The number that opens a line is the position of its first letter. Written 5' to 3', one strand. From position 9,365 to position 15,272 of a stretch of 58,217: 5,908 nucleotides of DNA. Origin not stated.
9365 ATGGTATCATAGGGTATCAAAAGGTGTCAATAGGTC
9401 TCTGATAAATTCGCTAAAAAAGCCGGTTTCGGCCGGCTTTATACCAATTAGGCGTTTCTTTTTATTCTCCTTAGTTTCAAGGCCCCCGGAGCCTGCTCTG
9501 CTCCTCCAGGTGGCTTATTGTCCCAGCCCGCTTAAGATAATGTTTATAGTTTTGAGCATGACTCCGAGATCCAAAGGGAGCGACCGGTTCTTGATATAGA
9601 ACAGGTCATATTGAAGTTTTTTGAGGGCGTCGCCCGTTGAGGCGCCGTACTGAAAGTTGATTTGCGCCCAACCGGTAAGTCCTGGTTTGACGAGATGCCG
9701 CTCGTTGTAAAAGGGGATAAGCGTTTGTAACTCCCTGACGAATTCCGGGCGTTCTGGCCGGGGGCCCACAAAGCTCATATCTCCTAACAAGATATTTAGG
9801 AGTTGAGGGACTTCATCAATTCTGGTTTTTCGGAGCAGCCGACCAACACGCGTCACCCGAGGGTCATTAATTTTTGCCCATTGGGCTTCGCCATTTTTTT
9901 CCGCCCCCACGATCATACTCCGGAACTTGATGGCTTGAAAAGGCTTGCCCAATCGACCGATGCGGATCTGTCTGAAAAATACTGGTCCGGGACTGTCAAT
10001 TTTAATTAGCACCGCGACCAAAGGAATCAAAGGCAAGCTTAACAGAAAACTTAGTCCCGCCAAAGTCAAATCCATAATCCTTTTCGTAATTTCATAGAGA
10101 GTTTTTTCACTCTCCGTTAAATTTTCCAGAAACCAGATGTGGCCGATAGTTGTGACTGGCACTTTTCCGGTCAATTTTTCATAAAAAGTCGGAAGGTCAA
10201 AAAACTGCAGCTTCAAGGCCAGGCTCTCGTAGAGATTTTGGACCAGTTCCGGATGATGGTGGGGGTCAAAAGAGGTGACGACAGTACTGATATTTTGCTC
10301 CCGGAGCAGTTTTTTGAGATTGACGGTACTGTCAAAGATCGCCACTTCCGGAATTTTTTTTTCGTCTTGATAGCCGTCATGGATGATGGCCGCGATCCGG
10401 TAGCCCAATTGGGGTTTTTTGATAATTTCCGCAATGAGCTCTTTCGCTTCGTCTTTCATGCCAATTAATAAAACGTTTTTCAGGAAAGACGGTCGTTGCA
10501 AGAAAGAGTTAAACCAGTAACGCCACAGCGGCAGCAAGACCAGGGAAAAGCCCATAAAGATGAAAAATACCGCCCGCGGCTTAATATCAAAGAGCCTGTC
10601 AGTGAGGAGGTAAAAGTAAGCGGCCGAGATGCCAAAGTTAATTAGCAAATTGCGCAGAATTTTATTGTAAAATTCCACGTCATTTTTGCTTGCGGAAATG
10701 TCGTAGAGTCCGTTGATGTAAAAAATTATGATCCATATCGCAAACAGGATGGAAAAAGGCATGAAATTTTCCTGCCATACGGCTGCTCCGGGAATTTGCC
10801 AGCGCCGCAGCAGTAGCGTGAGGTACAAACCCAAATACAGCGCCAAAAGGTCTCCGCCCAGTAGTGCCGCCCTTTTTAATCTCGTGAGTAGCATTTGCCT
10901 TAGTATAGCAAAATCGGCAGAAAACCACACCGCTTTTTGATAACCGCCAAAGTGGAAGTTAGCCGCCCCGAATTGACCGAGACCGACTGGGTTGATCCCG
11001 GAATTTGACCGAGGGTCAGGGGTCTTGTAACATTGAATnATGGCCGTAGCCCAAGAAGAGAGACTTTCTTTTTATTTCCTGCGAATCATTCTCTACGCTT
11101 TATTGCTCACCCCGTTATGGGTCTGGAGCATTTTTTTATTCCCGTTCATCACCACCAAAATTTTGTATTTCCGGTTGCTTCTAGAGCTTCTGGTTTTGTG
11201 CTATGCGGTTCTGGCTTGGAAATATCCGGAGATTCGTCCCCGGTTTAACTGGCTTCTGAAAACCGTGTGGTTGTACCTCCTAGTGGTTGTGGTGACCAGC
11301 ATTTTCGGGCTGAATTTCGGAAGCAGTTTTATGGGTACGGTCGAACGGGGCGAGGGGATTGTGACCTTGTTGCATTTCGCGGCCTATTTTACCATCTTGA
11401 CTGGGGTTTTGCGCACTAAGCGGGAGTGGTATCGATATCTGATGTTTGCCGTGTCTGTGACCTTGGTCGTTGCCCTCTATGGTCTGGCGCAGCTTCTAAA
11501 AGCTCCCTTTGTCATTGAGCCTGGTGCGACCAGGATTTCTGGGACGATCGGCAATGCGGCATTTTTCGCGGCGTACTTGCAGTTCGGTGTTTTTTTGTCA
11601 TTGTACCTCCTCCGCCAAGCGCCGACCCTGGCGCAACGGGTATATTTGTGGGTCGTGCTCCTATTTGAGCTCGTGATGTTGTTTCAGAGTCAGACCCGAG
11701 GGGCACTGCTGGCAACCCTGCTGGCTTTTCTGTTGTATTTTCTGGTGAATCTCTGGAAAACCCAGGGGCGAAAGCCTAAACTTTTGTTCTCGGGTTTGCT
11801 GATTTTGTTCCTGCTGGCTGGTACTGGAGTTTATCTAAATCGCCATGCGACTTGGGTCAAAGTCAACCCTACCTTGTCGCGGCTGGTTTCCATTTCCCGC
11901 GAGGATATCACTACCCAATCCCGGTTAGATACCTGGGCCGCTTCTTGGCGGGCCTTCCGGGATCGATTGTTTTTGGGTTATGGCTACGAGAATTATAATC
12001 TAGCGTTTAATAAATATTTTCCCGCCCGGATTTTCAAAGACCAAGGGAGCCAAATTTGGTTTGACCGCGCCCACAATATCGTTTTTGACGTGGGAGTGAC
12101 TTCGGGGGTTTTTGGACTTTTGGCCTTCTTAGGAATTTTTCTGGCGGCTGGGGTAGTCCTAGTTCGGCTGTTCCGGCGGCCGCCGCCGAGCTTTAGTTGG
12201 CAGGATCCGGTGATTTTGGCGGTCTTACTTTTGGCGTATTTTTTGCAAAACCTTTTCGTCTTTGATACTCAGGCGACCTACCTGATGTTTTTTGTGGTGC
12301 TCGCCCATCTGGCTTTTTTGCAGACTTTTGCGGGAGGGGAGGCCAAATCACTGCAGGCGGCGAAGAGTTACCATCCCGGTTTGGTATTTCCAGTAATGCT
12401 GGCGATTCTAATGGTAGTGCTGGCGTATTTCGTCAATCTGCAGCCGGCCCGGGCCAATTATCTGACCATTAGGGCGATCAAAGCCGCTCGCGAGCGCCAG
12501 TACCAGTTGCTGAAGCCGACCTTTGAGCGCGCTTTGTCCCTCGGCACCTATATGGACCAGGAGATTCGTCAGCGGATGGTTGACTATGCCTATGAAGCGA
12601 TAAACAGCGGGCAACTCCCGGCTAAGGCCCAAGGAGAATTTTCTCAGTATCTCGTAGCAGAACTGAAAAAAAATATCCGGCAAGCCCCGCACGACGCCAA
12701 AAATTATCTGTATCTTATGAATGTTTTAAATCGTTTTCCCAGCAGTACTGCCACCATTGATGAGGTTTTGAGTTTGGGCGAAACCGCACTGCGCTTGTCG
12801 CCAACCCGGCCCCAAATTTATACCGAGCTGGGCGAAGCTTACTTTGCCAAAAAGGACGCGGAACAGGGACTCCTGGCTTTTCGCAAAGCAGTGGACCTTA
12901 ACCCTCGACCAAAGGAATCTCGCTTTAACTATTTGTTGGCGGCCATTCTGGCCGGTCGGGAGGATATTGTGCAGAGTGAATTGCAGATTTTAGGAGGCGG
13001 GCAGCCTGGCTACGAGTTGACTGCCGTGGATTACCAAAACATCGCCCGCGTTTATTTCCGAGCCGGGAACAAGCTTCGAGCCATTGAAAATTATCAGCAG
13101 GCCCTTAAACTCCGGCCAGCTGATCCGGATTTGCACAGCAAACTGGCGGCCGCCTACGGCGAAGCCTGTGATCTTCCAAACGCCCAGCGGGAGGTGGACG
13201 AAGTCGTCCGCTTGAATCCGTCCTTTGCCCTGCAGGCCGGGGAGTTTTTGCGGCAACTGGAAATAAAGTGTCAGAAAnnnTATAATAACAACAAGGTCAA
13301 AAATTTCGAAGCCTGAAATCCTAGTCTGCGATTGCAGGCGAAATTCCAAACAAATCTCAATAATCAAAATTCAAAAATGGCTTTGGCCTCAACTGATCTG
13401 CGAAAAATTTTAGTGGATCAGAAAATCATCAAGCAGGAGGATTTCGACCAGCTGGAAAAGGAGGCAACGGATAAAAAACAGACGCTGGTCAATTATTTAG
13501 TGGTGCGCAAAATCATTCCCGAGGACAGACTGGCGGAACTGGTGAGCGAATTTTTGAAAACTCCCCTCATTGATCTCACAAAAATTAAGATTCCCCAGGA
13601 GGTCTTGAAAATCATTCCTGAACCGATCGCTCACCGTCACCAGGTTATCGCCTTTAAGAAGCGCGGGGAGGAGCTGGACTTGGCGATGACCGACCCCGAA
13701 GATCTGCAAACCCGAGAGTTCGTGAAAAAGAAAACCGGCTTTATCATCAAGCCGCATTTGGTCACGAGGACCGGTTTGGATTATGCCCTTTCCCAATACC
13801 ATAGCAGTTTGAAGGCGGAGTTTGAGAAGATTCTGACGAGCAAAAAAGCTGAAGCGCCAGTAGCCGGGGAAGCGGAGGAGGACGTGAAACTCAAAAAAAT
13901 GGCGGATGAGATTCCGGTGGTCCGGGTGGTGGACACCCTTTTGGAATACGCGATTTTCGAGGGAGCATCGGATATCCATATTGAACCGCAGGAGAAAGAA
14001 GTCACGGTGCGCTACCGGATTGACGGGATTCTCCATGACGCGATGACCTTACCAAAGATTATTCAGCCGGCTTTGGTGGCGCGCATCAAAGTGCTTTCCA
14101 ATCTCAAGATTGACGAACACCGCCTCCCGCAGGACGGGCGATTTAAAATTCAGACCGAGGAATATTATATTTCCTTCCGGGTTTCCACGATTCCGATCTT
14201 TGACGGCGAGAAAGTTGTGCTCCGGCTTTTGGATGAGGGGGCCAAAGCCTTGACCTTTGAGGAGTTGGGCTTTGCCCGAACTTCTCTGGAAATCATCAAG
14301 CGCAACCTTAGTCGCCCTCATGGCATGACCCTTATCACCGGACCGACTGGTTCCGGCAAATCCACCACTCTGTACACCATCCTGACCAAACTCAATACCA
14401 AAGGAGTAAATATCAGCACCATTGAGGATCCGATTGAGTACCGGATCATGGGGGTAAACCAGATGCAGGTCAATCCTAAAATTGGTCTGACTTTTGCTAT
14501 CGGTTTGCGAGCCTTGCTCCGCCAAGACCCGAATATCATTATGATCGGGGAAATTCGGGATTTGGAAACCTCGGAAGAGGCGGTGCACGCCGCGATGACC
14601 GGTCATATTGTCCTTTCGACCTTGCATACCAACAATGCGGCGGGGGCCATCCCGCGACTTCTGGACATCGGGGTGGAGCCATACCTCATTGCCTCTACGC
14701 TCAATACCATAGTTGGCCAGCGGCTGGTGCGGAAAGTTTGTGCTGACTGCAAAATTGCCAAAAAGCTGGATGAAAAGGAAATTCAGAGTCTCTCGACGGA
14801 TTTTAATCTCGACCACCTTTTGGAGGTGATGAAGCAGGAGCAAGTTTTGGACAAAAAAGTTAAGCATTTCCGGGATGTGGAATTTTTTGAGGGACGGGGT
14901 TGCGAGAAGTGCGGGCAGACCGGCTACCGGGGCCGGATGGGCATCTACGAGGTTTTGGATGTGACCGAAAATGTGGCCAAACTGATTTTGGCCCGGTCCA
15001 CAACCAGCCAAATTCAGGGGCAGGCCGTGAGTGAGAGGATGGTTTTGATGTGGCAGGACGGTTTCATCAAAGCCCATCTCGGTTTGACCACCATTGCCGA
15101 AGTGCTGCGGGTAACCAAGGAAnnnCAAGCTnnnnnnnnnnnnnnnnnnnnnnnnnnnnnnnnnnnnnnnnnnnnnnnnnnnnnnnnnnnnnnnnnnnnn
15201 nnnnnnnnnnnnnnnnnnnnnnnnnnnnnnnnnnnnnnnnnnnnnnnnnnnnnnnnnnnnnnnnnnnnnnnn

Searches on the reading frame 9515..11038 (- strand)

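Call 99: search_protein_families(library=pfam, proteins=[window:9515-11038:-], max_evalue=0.00001)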
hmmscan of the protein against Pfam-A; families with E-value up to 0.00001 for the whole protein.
window:9515-11038:- (507 aa): 2 families
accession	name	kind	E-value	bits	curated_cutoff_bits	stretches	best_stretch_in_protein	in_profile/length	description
PF02397.22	Bac_transf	-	2.8e-63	213.1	27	1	319-502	1-178/179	Bacterial sugar transferase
PF13727.12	CoA_binding_3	-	3.8e-08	34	25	1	108-253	2-145/175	CoA-binding domain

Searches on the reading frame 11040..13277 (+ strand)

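Call 99: search_protein_families(library=pfam, proteins=[window:11040-13277:+], max_evalue=0.00001)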
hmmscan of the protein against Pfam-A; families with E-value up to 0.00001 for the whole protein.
window:11040-13277:+ (746 aa): 11 families
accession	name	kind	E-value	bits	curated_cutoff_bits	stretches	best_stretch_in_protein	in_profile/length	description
PF04932.20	Wzy_C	-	4.9e-20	72.3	31.7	1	207-364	3-149/149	O-Antigen ligase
PF13414.12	TPR_11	-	1.3e-14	54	26.8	1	671-707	3-39/42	TPR repeat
PF07719.23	TPR_2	-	1.8e-13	49.9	27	0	665-694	4-33/34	Tetratricopeptide repeat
PF13181.12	TPR_8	-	2.9e-10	39.9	25.7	0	665-694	4-33/34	Tetratricopeptide repeat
PF00515.34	TPR_1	-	1.8e-09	37.4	27.8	0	665-693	4-32/34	Tetratricopeptide repeat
PF14559.12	TPR_19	-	7.2e-08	33.1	25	0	679-728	8-57/68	Tetratricopeptide repeat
PF13431.12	TPR_17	-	5.2e-07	29.9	24.4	0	685-708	2-25/34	Tetratricopeptide repeat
PF23914.1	TPR_CcmH_CycH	-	2e-06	28.2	42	0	582-644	41-103/158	Cytochrome c-type biogenesis protein H TPR domain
PF13432.12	TPR_16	-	2.3e-06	28.4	32.7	0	668-706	3-41/65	Tetratricopeptide repeat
PF13428.12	TPR_14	-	3.2e-06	27.7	23.5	0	667-704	6-43/44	Tetratricopeptide repeat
PF13424.12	TPR_12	-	3.9e-06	27.4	30.1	0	657-693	40-76/77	Tetratricopeptide repeat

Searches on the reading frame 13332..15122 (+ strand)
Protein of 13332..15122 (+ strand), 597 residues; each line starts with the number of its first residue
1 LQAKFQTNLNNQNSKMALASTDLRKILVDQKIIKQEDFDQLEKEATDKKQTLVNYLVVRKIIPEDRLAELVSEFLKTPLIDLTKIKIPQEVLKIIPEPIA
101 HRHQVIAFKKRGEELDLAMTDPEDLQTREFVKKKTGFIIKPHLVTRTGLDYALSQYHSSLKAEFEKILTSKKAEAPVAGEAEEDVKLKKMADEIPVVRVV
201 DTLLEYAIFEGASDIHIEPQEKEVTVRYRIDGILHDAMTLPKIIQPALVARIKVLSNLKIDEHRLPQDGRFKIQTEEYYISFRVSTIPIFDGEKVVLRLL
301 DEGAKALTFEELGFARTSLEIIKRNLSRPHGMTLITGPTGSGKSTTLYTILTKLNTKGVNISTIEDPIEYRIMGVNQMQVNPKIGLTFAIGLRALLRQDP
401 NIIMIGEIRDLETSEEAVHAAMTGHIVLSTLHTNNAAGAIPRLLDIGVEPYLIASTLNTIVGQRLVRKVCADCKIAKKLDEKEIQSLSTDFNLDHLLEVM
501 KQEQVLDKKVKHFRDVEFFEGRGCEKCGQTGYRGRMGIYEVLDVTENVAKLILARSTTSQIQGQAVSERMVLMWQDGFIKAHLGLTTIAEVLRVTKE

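Call 99: search_protein_families(library=pfam, proteins=[window:13332-15122:+], max_evalue=0.00001)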
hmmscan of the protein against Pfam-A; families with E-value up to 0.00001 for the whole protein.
window:13332-15122:+ (597 aa): 2 families
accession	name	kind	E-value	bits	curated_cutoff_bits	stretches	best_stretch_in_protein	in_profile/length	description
PF00437.27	T2SSE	-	3.2e-125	418.1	24.9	1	191-593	3-370/370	Type II/IV secretion system protein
PF05157.20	MshEN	-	9.2e-15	54.8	23.1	1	76-160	2-87/90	MshEN domain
